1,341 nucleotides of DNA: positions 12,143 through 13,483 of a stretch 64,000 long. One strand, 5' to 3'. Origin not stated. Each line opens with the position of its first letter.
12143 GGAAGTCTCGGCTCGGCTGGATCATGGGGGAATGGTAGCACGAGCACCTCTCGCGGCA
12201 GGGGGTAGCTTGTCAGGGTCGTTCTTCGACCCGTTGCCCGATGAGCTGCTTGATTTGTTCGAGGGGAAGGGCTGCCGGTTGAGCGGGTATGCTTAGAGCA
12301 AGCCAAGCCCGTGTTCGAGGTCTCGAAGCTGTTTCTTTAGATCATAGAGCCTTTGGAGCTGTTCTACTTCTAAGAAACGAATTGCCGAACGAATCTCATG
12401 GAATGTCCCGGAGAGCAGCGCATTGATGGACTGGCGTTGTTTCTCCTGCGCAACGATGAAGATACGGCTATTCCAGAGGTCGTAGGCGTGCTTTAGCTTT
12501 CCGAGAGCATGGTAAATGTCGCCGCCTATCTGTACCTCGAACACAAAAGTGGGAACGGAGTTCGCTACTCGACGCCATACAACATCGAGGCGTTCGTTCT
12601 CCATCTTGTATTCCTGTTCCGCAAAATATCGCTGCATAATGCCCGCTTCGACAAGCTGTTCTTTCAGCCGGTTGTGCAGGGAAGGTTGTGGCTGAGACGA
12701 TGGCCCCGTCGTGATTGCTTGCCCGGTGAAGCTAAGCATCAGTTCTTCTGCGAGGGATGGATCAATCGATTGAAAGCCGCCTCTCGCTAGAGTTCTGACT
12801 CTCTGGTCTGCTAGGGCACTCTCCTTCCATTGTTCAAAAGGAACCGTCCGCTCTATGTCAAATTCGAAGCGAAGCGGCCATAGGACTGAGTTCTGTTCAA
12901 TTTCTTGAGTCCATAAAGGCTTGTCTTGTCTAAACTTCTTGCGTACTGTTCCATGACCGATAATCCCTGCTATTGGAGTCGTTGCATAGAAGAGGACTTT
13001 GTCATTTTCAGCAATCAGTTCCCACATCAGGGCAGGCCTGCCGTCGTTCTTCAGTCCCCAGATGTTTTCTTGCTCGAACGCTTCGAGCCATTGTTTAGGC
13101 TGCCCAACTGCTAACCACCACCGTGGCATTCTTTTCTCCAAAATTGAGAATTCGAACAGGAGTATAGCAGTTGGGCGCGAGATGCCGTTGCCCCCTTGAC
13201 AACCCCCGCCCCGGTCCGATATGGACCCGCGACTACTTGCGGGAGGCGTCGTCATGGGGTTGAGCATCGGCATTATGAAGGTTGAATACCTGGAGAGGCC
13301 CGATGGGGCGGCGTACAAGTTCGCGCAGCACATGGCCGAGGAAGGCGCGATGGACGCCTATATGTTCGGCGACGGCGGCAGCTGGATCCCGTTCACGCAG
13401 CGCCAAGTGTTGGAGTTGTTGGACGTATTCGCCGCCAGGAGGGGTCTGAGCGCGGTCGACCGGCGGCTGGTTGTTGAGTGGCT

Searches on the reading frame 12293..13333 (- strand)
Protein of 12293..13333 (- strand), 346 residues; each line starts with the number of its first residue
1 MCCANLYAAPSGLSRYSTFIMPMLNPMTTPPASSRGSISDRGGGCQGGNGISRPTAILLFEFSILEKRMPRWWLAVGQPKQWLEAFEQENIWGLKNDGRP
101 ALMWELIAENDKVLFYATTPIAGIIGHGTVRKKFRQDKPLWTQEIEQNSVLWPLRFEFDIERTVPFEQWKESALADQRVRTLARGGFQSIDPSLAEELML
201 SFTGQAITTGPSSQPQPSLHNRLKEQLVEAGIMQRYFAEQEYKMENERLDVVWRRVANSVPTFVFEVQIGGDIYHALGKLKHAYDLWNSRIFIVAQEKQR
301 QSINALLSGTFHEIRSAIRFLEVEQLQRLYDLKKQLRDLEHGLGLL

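Call 80: search_protein_families(library=pfam, proteins=[window:12293-13333:-], max_evalue=0.01)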
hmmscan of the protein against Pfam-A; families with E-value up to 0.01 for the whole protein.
window:12293-13333:- (346 aa): 1 family
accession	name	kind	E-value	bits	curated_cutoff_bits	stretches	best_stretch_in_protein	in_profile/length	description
PF01878.24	EVE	-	5e-07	30.3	23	1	72-195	2-139/145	EVE domain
